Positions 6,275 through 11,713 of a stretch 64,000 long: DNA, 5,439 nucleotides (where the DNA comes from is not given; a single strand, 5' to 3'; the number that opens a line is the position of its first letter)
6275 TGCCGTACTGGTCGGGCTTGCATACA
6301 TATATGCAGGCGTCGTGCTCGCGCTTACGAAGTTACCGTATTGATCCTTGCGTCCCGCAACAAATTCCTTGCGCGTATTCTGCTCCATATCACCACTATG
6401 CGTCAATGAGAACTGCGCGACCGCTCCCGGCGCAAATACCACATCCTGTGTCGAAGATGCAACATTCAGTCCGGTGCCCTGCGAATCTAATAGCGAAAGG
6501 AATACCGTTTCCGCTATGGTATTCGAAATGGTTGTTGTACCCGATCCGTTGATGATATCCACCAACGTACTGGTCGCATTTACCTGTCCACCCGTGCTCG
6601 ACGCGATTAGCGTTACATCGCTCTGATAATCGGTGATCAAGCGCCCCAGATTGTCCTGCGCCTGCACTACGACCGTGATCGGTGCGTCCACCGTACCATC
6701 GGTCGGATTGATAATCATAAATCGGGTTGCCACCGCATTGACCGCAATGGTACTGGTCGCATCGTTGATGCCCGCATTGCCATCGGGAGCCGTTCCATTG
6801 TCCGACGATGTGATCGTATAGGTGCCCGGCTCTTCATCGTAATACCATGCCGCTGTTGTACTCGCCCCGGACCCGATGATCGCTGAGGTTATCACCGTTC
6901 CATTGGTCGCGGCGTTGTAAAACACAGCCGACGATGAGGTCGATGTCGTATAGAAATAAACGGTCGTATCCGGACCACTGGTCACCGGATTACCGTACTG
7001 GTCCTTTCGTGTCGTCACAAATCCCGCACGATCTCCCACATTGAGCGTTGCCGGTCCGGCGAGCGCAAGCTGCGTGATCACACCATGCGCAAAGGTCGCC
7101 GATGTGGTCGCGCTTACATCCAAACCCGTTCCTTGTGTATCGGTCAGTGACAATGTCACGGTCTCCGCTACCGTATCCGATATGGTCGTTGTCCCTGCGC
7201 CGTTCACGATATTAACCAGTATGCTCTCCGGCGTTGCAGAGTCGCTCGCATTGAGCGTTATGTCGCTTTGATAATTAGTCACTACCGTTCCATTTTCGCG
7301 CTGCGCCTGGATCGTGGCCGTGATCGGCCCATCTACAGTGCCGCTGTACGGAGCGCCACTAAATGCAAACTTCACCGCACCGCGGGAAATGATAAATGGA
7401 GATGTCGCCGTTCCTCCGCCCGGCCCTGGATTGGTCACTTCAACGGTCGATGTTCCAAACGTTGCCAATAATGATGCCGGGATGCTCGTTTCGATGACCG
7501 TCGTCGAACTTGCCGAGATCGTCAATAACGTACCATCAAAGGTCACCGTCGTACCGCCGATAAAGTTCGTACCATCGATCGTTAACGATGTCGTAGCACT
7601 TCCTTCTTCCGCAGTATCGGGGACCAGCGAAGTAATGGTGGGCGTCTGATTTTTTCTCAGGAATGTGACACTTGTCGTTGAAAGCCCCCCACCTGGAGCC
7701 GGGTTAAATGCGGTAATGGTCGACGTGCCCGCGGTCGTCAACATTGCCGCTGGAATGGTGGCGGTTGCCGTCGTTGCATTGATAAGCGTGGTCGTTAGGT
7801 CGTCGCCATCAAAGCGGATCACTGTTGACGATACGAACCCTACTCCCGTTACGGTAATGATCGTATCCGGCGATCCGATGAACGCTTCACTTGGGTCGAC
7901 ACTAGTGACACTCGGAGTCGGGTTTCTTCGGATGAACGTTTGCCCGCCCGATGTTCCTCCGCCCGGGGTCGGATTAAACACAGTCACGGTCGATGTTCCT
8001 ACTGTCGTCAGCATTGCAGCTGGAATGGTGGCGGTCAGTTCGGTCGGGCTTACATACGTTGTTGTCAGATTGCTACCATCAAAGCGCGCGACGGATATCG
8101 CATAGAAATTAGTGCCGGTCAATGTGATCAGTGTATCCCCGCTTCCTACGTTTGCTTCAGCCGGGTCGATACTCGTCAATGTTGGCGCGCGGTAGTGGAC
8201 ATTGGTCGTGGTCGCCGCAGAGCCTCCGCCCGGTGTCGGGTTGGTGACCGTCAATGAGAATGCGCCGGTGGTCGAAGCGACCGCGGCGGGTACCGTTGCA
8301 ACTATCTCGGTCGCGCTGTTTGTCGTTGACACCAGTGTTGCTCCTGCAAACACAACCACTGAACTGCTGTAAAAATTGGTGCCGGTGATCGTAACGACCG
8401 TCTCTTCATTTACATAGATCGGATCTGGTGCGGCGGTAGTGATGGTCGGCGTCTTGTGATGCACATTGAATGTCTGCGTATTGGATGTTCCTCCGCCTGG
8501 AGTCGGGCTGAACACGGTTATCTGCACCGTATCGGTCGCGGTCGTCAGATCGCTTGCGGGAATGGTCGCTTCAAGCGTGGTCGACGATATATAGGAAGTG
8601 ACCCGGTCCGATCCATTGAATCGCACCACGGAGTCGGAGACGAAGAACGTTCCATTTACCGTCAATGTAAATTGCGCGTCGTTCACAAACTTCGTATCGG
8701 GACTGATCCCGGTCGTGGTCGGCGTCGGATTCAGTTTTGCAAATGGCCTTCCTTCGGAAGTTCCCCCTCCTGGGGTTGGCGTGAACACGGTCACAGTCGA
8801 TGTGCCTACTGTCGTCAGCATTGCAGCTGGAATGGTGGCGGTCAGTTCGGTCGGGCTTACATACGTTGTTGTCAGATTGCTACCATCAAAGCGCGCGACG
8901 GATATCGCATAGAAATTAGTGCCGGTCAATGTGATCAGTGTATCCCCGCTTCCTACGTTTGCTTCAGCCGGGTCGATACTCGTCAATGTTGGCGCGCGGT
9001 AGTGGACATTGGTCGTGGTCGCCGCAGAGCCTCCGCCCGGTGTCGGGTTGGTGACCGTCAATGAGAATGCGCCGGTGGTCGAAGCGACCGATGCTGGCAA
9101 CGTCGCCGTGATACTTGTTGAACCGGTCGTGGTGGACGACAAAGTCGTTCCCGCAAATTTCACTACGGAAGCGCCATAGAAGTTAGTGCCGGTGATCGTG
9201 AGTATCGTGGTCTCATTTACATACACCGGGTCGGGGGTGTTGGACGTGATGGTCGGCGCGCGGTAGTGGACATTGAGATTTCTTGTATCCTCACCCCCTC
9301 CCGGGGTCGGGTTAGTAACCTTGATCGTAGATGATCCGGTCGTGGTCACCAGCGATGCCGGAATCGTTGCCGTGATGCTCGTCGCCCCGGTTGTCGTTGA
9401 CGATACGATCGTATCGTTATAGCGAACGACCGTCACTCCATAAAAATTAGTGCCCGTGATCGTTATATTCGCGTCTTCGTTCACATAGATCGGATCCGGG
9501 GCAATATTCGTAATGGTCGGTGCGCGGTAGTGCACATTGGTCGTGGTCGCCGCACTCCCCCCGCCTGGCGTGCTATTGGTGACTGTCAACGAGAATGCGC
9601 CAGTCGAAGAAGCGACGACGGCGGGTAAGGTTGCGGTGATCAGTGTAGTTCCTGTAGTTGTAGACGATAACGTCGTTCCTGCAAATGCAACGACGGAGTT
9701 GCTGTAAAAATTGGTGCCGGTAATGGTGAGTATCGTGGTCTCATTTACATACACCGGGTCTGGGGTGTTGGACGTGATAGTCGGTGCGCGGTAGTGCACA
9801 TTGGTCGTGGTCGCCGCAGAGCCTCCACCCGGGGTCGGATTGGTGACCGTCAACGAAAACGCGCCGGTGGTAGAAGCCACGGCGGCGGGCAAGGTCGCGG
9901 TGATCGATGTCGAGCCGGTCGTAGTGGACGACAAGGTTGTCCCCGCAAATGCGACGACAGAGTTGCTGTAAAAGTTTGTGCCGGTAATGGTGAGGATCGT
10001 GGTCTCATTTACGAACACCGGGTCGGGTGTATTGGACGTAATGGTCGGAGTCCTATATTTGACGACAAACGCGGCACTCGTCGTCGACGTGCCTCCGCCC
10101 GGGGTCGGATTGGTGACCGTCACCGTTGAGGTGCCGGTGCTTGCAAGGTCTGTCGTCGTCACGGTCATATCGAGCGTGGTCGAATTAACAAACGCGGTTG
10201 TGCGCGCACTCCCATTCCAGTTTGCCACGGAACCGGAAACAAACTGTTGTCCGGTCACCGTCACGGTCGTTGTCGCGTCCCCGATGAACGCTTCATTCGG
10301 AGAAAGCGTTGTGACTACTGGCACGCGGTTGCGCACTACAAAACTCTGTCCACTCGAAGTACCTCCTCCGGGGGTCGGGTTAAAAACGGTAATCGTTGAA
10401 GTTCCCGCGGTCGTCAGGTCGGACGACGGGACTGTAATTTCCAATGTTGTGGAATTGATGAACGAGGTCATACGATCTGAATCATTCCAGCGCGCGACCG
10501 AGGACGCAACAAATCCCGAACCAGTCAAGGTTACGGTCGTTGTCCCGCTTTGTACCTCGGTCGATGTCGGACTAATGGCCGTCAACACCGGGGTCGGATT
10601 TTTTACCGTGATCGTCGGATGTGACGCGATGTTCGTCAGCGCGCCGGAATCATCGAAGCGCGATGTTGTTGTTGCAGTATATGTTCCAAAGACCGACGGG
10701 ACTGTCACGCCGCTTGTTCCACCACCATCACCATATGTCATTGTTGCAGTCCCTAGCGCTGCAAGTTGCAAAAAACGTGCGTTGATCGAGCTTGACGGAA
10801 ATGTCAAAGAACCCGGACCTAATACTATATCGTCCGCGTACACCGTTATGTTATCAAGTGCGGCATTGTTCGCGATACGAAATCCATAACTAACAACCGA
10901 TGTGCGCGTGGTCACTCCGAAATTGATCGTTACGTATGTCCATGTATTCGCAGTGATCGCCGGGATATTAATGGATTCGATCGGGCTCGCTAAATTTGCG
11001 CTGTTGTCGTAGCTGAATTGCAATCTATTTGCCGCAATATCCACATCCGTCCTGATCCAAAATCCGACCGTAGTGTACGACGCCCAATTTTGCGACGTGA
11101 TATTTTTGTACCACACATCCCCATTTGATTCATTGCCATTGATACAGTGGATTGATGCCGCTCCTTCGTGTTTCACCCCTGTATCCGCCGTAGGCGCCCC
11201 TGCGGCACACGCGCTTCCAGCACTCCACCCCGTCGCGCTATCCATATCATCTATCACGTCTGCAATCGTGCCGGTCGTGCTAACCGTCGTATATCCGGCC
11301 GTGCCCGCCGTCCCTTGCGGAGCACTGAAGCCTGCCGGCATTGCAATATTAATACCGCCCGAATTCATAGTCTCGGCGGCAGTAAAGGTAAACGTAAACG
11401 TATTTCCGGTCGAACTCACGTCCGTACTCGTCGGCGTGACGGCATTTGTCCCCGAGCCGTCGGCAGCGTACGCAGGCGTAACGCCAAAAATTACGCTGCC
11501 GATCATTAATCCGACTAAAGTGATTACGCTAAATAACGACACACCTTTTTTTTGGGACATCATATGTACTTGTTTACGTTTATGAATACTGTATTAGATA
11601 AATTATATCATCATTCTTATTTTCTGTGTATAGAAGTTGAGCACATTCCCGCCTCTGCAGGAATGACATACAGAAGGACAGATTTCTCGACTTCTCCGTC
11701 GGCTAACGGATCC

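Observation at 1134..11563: Adjacent cohesin/dockerin pair: a 2737-aa dockerin-tipped adhesin next to a membrane-anchored cohesin protein and an orphan receiver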

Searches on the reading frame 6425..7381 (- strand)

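Call 7: search_protein_families(library=pfam, proteins=[window:6425-7381:-], max_evalue=10)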
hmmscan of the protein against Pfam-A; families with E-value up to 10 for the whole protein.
seq(319 aa): 1 family
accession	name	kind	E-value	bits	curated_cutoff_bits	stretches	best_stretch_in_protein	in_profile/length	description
PF23623.1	GBD_IRG7_N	-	0.05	14.2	27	1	158-195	44-81/95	IRG7 N-terminal galactose binding domain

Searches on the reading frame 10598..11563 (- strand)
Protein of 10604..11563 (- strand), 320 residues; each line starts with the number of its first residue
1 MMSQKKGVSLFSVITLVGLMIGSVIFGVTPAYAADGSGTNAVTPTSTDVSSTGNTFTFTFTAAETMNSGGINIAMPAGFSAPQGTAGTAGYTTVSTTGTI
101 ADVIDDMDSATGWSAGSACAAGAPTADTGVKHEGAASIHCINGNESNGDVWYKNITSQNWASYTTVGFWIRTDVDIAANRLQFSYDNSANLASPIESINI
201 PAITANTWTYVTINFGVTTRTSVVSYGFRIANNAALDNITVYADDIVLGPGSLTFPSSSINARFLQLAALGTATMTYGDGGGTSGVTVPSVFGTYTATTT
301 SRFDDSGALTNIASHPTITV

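Call 7: search_protein_families(library=pfam, proteins=[window:10598-11458:-], max_evalue=10)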
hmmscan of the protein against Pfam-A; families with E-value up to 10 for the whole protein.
seq(287 aa): 3 families
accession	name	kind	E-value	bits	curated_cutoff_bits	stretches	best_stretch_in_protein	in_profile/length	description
PF03425.19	CBM_11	-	0.013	16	27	1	68-192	14-145/182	Carbohydrate binding domain (family 11)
PF18862.6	ApeA_NTD1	-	0.029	14.3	25.5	1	122-185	79-143/271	ApeA N-terminal domain 1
PF17735.7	BslA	-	0.039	14.4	38.7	1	7-47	3-42/121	Biofilm surface layer A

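Call 46: find_homologous_proteins(query=window:10604-11563:-, max_evalue=0.001)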
Query window:10604-11563:- (320 aa): 34 proteins with E <= 0.001 among 6691 candidates.
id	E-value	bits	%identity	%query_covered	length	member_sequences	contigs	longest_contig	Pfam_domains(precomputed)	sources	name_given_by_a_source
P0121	1.3e-96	342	59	96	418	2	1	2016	-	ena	-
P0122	6.3e-96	339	58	96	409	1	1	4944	-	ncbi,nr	ncbi:MAG TPA: hypothetical protein VL500_01445, partial [Candidatus Eisenbacteria bacterium]|nr:hypo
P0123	8.5e-95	336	56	99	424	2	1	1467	-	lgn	-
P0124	4.0e-94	333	55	96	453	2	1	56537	-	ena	-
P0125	5.9e-94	333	55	99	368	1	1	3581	-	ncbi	-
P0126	1.6e-93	331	55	98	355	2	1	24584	-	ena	-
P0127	1.7e-93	331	55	98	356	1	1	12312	-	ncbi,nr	ncbi:MAG: hypothetical protein Q7S86_03600 [bacterium]|nr:hypothetical protein [bacterium]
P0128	1.5e-92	328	54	98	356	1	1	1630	-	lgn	-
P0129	2.5e-89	318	55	97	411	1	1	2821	-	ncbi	ncbi:MAG: hypothetical protein AAB870_05370, partial [Patescibacteria group bacterium]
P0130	2.0e-82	295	55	93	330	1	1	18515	-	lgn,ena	-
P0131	2.7e-81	291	45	77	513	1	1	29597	-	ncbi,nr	ncbi:MAG: hypothetical protein NT003_02150 [Candidatus Magasanikbacteria bacterium]|nr:hypothetical 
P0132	2.2e-79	285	52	90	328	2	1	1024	-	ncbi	ncbi:MAG: hypothetical protein AAB611_00270, partial [Patescibacteria group bacterium]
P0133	9.1e-79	283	50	96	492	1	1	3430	-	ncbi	-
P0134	3.0e-76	275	48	97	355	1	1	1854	-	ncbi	-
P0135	1.1e-65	240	56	70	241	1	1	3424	-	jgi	jgi:hypothetical protein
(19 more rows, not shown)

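Call 64: predict_structure(alignment_id=A3)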
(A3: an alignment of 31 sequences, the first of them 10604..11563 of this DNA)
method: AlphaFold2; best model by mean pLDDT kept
length: 320 residues; sequences in the alignment: 31
mean_pLDDT: 89.6   pTM: 0.80
mean pLDDT of the five models: 89.6, 88.8, 88.5, 88.2, 88.2
residues with pLDDT >= 90: 235; 70-90: 52; 50-70: 26; < 50: 7
segments of 3 or more residues with pLDDT < 50: 27-31
pLDDT, mean of each block of 10 residues (from residue 1): 57 75 55 69 96 96 89 95 91 97 95 91 93 93 90 97 97 96 97 96 95 94 97 92 97 94 94 95 92 96 66 89
secondary structure, 60 per line:
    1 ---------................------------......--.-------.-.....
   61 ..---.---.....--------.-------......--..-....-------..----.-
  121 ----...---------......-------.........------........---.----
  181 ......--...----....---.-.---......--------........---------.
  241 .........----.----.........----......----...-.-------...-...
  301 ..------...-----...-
elements in order: H10-25 E38-43 E56-62 E70-74 E91-96 E102-105 E125-127 E137-142 E150-158 E165-172 E181-186 E196-199 E209-214 E223-230 E240-249 E259-267 E272-277 E294-296 E298-302 E309-311 E317-319
